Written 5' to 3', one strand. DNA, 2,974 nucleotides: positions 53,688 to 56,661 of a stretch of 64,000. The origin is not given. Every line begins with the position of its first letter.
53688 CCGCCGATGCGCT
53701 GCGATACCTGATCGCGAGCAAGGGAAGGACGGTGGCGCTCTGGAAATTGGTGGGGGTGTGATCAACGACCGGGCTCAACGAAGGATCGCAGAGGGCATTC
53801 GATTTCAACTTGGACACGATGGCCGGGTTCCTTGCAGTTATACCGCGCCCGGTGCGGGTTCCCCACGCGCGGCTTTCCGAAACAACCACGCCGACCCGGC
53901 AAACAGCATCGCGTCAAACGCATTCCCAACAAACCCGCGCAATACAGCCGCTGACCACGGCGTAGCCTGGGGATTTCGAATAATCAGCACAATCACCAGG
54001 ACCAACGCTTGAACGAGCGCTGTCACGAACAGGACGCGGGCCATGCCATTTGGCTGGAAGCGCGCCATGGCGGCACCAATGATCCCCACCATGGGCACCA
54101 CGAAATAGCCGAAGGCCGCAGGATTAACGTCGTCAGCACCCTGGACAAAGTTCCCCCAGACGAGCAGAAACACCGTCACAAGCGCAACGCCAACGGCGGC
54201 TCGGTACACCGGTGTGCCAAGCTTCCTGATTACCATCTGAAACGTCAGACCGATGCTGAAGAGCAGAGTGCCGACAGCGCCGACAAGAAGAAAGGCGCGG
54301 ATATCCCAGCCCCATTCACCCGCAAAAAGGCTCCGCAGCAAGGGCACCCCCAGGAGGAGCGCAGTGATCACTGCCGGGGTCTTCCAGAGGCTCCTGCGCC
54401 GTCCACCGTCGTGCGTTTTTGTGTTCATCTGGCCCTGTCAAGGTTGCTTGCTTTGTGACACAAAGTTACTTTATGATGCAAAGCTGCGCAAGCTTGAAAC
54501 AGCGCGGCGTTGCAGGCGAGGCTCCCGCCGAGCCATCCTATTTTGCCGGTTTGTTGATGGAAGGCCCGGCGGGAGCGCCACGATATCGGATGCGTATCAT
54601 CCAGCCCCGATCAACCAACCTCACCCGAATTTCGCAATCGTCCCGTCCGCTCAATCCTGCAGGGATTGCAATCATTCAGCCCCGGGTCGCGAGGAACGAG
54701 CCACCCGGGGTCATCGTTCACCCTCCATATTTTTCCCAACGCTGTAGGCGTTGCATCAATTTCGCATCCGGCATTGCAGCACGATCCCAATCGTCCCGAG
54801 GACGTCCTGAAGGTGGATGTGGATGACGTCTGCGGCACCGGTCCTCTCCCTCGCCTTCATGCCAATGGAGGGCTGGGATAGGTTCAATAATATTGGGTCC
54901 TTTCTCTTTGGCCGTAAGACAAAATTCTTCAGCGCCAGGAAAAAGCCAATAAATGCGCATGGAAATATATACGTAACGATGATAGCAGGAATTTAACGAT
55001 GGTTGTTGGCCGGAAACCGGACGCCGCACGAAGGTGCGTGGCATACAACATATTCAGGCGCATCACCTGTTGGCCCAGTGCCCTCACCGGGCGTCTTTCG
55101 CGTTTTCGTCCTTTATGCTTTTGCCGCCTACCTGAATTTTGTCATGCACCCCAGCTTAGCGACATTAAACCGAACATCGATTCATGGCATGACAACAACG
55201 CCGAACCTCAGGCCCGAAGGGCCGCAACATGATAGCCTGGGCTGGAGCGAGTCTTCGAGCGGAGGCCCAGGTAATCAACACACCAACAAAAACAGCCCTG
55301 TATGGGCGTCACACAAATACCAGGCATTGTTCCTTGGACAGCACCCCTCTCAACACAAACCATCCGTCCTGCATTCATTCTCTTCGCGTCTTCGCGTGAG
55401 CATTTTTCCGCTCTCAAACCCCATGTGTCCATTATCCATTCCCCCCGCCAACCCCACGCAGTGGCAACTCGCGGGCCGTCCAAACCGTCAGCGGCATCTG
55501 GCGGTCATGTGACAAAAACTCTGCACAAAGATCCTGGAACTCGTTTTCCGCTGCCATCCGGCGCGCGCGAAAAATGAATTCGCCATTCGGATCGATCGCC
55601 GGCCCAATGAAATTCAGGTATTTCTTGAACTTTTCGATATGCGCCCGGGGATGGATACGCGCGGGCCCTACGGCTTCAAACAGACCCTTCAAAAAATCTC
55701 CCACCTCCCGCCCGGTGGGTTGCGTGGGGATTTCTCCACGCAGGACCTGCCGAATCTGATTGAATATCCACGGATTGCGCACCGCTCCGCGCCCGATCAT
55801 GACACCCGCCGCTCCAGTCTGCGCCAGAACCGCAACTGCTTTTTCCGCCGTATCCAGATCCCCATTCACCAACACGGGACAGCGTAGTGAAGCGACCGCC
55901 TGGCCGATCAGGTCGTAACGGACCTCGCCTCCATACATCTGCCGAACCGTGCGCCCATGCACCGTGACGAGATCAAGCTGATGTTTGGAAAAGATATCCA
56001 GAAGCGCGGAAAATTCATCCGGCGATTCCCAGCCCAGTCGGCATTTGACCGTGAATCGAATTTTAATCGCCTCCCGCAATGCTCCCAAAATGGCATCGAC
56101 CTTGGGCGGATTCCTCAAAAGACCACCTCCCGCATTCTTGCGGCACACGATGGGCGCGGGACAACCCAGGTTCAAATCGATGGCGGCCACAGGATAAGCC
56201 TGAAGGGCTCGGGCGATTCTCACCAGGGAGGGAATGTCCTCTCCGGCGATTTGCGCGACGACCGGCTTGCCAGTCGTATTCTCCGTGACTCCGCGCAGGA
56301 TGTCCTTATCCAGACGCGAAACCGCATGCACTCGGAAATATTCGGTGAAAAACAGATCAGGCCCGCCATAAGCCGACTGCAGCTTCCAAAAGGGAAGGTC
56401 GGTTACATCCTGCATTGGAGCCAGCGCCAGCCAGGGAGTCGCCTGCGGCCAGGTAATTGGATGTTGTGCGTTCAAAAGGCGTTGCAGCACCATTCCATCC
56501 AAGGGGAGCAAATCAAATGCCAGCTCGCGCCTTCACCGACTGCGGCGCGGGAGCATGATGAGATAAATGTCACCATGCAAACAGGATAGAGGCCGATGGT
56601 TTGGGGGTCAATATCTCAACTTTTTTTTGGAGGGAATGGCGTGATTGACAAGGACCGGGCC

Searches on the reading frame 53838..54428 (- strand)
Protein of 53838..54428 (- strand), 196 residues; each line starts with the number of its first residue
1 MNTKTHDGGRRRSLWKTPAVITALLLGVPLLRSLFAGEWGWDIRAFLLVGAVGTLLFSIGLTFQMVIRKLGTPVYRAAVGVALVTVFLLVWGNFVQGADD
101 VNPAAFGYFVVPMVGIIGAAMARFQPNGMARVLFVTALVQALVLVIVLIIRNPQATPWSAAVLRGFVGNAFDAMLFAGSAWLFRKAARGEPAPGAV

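Call 12: find_encoding_contigs(protein=window:53838-54428:-, flank=10000, max_places=10)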
Protein window:53838-54428:- (196 aa): 2 contigs read that carry it; 1 place shown.
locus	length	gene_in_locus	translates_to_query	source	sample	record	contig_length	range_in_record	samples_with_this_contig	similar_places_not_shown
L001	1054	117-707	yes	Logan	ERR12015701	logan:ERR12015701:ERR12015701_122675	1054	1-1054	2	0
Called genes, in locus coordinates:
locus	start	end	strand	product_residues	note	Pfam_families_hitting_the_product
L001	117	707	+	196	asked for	-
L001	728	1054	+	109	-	?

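Call 28: find_homologous_proteins(query=window:53838-54428:-, max_evalue=0.001)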
Query window:53838-54428:- (196 aa): 549 proteins with E <= 0.001 among 5708 candidates; the best 120 are listed.
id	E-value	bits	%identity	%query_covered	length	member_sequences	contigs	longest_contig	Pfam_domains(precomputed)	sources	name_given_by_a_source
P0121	7.4e-120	416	100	100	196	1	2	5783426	-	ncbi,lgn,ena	-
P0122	4.2e-106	371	90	100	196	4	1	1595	-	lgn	-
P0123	4.5e-105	368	89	100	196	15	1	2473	-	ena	-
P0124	2.7e-104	365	89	100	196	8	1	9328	-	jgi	jgi:hypothetical protein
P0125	3.1e-104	365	89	100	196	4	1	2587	-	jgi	jgi:hypothetical protein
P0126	4.4e-104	365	89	100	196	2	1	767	-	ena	-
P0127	6.3e-104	364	89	100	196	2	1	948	-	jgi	-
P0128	1.1e-103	363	88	100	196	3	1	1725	-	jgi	-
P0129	1.8e-103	363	88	100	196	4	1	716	-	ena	-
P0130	4.9e-103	361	88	100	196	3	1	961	-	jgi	jgi:hypothetical protein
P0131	4.9e-103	361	87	100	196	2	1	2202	-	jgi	-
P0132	6.6e-103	361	88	100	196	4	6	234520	-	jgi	jgi:hypothetical protein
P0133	5.6e-102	358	87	100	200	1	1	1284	-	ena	-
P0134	7.2e-102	357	90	95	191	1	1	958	-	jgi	jgi:hypothetical protein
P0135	9.4e-102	357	86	100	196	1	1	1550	-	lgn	-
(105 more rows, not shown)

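Call 29: find_encoding_contigs(protein=P0132, flank=6000, max_places=6)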
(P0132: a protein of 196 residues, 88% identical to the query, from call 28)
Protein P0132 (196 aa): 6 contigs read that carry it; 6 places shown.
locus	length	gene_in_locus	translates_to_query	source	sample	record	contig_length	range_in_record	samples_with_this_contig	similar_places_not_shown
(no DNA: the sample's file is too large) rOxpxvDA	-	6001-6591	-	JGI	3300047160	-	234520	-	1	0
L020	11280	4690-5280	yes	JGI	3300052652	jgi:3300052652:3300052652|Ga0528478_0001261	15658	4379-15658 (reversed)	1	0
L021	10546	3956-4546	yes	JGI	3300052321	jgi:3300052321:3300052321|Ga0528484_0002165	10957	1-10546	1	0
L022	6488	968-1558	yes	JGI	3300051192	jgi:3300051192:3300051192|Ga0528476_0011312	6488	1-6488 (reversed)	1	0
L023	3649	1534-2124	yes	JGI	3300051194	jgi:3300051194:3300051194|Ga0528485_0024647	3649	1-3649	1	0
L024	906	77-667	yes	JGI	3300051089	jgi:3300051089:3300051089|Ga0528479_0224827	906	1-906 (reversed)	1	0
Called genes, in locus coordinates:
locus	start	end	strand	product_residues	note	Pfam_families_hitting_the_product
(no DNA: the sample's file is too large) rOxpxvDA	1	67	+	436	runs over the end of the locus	PF06738:ThrE, PF12821:ThrE_2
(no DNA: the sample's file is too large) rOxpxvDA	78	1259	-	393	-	PF14294:DUF4372, PF01609:DDE_Tnp_1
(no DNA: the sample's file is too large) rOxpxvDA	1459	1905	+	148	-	PF05635:23S_rRNA_IVP, PF22296:bAvd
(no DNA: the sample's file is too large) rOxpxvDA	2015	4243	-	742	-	PF14871:GHL6, PF08532:Glyco_hydro_42M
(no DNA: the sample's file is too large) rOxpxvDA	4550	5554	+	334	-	PF15902:Sortilin-Vps10 (faint)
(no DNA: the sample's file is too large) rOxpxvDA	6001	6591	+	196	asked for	-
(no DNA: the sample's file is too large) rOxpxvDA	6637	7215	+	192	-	-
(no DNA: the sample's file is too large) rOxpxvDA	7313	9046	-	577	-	PF00587:tRNA-synt_2b, PF04073:tRNA_edit, PF03129:HGTP_anticodon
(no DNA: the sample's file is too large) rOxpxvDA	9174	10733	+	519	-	PF00884:Sulfatase, PF01663:Phosphodiest, PF16347:SGSH_C, PF14707:Sulfatase_C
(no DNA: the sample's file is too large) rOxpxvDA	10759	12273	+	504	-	PF22848:ASD1_dom, PF06964:Alpha-L-AF_C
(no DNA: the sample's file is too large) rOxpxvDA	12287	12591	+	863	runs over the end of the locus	PF13569:DUF4132, PF24879:DUF7737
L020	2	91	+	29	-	?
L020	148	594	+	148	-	PF05635:23S_rRNA_IVP, PF22296:bAvd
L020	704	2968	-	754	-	PF14871:GHL6, PF08532:Glyco_hydro_42M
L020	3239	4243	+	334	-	PF15902:Sortilin-Vps10 (faint)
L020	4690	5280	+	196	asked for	-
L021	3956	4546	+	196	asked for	-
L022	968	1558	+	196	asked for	-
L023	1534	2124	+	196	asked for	-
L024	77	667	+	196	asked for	-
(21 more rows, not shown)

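Call 30: find_encoding_contigs(protein=P0124, flank=6000, max_places=4)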
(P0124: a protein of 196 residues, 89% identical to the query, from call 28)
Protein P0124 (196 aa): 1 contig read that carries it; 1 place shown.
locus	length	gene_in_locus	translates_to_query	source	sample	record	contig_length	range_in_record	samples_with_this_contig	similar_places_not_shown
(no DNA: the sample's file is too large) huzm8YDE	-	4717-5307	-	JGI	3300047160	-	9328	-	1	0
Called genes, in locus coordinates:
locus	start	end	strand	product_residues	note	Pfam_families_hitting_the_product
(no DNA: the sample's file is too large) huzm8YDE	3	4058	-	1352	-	?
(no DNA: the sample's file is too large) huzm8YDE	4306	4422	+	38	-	-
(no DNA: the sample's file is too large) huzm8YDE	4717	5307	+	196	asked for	-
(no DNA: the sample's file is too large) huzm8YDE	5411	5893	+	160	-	-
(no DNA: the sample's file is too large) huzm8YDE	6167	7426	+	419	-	PF00162:PGK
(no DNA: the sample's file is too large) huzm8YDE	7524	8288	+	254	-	PF00121:TIM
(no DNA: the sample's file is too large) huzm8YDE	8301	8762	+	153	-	PF03840:SecG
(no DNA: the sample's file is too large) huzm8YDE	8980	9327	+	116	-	?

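Call 32: find_encoding_contigs(protein=P0122, flank=6000, max_places=6)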
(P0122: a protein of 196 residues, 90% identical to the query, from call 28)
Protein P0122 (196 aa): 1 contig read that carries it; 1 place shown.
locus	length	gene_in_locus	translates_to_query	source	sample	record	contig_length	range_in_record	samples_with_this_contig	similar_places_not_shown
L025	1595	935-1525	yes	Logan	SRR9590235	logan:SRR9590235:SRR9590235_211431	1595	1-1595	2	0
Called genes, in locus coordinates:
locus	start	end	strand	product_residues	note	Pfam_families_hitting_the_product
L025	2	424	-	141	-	?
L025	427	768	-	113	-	PF01155:HypA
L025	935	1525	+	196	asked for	-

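Call 33: find_encoding_contigs(protein=P0123, flank=6000, max_places=6)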
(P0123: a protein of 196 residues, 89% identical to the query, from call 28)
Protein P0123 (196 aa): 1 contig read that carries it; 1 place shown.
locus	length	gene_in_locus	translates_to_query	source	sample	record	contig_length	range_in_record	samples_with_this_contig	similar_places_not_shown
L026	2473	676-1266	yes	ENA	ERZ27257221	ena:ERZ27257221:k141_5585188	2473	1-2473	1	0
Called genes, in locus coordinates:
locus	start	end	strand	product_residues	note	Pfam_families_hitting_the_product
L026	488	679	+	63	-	-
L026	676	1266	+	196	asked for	-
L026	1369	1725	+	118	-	-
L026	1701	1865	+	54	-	-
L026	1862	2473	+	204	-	?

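Call 43: search_protein_families(library=pfam, proteins=[window:53838-54428:-], max_evalue=0.01)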
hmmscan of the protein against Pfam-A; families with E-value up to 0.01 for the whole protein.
window:53838-54428:- (196 aa): 0 families

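Call 44: search_protein_families(library=ncbifam, proteins=[window:53838-54428:-], max_evalue=1)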
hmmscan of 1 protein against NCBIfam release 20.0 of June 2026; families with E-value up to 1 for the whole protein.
window:53838-54428:- (196 aa): 1 family
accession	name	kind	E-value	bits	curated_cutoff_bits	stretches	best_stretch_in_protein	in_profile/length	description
NF009316.0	PRK12674.1-5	equivalog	0.73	9.7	122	1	42-96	8-63/121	Na+/H+ antiporter subunit G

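Call 73: search_protein_families(library=padloc, proteins=[window:53838-54428:-], max_evalue=1)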
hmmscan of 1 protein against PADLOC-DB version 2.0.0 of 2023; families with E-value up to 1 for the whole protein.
window:53838-54428:- (196 aa): 0 families

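Call 74: search_protein_families(library=phrogs, proteins=[window:53838-54428:-], max_evalue=1)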
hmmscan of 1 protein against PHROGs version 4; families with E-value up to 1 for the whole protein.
window:53838-54428:- (196 aa): 2 families
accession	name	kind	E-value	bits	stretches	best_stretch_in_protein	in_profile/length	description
phrog_10090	-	unknown function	0.12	13.8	1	107-147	39-78/84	-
phrog_27913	-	unknown function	0.3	11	1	100-148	64-112/386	-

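Call 88: predict_structure(alignment_id=A5)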
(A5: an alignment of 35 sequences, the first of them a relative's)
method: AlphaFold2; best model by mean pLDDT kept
length: 196 residues; sequences in the alignment: 35
mean_pLDDT: 73.5   pTM: 0.67
mean pLDDT of the five models: 73.5, 72.3, 71.7, 68.9, 67.1
residues with pLDDT >= 90: 40; 70-90: 78; 50-70: 51; < 50: 27
segments of 3 or more residues with pLDDT < 50: 1-16, 37-41
pLDDT, mean of each block of 10 residues (from residue 1): 34 47 55 51 58 66 65 85 88 80 79 85 87 94 90 80 89 95 85 49
secondary structure, 60 per line:
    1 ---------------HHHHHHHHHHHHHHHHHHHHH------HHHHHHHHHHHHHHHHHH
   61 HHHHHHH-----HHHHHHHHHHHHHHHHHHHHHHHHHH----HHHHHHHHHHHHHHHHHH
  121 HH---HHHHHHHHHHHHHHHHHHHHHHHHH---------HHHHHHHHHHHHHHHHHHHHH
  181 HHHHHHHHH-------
elements in order: H16-36 H43-67 H73-98 H103-122 H126-150 H160-189

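Call 91: fold_search(model_id=the predicted structure, library=pdb)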
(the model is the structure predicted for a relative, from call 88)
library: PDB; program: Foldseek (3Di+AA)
matches with E <= 10: 368; with E <= 0.001: 0
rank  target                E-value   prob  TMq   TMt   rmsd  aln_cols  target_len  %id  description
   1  5jdo_A                5.3e-01  0.12  0.19  0.16  23.9       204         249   12  T. congolense haptoglobin-haemoglobin receptor in complex with haemoglobin (released 2016-04-27)
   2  6z0c_B                6.5e-01  0.25  0.27  0.27  21.9       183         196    9  Structure of in silico modelled artificial Maquette-3 protein (released 2021-03-17)
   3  7uw9_g                6.5e-01  0.16  0.21  0.25  17.9       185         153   14  Citrus V-ATPase State 1, H in contact with subunit a (released 2022-07-06)
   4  8d9o                  6.8e-01  0.15  0.22  0.22  21.4       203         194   10  De Novo Photosynthetic Reaction Center Protein in Apo-State (released 2022-09-28)
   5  8t1w                  7.5e-01  0.18  0.22  0.14  17.8       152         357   17  Crystal structure of orphan G protein-coupled receptor 6 with bound CVN424 (released 2024-12-04)
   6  2jsw_MODEL_1_A        7.8e-01  0.30  0.32  0.33  19.4       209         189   11  Solution Structure of the R13 Domain of Talin (released 2008-01-29)
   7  7uw9_c                9.0e-01  0.18  0.24  0.27  17.6       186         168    8  Citrus V-ATPase State 1, H in contact with subunit a (released 2022-07-06)
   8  8d9p                  1.0e+00  0.21  0.28  0.28  20.5       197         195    9  De Novo Photosynthetic Reaction Center Protein Equipped with Heme B and Mn(II) cations (released 2022-09-28)
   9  23as_0                1.0e+00  0.13  0.21  0.12  30.9       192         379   11  Structure of Arabidopsis SNX1 (Class l, 7-fold) (released 2026-03-18)
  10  6z0c_A                1.2e+00  0.20  0.27  0.27  22.1       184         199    9  Structure of in silico modelled artificial Maquette-3 protein (released 2021-03-17)
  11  6i1z_B                1.2e+00  0.14  0.26  0.20  13.7       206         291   11  Outward facing structure of apo CST (released 2019-06-05)
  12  8zyv_F                1.2e+00  0.08  0.20  0.18  21.7       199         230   14  Bacterial flagellar sodium-driven stator PomA5PomB2 with 100 mM NaCl (released 2025-01-01)
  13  9ddp_D                1.2e+00  0.07  0.17  0.16  26.9       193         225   11  E. coli TonB-ExbBD TonB bound to ExbB chain E (released 2025-07-09)
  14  2bs3_C                1.3e+00  0.12  0.25  0.20  21.6       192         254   12  GLU C180 -> GLN VARIANT QUINOL:FUMARATE REDUCTASE FROM WOLINELLA SUCCINOGENES (released 2005-12-13)
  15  5i20_E                1.3e+00  0.20  0.31  0.24  11.2       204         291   15  Crystal structure of protein (released 2016-06-01)
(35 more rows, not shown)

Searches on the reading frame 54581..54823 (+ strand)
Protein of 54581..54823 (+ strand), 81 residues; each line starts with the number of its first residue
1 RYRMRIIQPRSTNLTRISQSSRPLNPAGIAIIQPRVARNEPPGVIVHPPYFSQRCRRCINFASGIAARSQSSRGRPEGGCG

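Call 48: search_protein_representatives(protein=window:54581-54823:+)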
Query: 81 residues. Proteins with E-value up to 0.001 (for the whole library): 1; up to 1e-10: 0; up to 1e-30: 0. The best 1 are listed.
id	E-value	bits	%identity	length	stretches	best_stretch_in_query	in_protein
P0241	3.6e-05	40.0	35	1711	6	38-57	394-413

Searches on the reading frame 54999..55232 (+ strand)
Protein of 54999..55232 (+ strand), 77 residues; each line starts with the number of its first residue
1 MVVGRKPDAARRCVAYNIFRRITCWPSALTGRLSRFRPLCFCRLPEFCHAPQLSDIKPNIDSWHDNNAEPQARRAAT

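Call 65: list_cluster_members(proteins=[window:54999-55232:+, window:55003-55512:+, window:54817-54996:+, window:54929-55087:-, window:55208-55483:-, window:55229-55399:+, window:55302-55577:+, window:54718-54960:-, window:54538-54675:-, window:53758-54012:+])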
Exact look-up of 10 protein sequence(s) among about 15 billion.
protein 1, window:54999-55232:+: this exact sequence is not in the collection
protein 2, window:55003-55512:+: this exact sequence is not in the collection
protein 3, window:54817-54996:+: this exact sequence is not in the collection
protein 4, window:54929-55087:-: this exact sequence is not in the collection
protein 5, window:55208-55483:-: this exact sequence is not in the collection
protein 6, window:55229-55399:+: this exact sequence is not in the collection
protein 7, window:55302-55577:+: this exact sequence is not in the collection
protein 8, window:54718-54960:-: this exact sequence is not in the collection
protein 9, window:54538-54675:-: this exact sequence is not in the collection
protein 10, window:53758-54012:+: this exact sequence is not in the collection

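Call 81: search_protein_families(library=pfam, proteins=[window:54999-55232:+], max_evalue=1)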
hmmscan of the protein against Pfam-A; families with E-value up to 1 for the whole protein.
window:54999-55232:+ (77 aa): 0 families

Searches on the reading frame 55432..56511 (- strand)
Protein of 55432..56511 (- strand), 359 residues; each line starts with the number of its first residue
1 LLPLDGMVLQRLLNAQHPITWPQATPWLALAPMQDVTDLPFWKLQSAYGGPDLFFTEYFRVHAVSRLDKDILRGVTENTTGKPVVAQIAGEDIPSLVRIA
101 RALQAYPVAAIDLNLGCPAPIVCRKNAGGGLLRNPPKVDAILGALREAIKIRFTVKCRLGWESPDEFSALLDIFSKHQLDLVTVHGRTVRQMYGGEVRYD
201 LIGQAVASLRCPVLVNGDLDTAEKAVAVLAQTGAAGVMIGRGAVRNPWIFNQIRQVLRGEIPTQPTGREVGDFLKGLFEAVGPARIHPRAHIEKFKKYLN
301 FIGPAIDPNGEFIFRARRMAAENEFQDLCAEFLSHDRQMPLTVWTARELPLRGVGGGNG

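Call 43: search_protein_families(library=pfam, proteins=[window:55432-56511:-], max_evalue=0.01)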
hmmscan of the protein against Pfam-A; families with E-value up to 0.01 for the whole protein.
window:55432-56511:- (359 aa): 1 family
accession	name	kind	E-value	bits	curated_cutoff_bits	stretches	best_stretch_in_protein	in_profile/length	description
PF01207.24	Dus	-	4e-55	187.6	20.4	1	30-271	2-245/311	Dihydrouridine synthase (Dus)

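Call 52: find_encoding_contigs(protein=window:55432-56511:-, flank=3000, max_places=10)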
Protein window:55432-56511:- (359 aa): no gene with exactly this product is on record in the collection.

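Call 54: find_encoding_contigs(protein=window:55432-56493:-, flank=3000, max_places=10)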
Protein window:55432-56493:- (353 aa): 2 contigs read that carry it; 1 place shown.
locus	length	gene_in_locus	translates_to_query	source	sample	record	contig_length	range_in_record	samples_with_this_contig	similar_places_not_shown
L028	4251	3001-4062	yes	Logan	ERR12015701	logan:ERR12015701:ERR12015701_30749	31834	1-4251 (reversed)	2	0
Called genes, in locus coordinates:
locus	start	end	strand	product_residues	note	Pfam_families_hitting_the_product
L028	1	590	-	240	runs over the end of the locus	PF01327:Pep_deformylase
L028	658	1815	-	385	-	PF25270:Khk, PF00294:PfkB (weak)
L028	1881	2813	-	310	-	PF02195:ParB_N, PF17762:HTH_ParB, PF23552:ParB_C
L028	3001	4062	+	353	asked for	PF01207:Dus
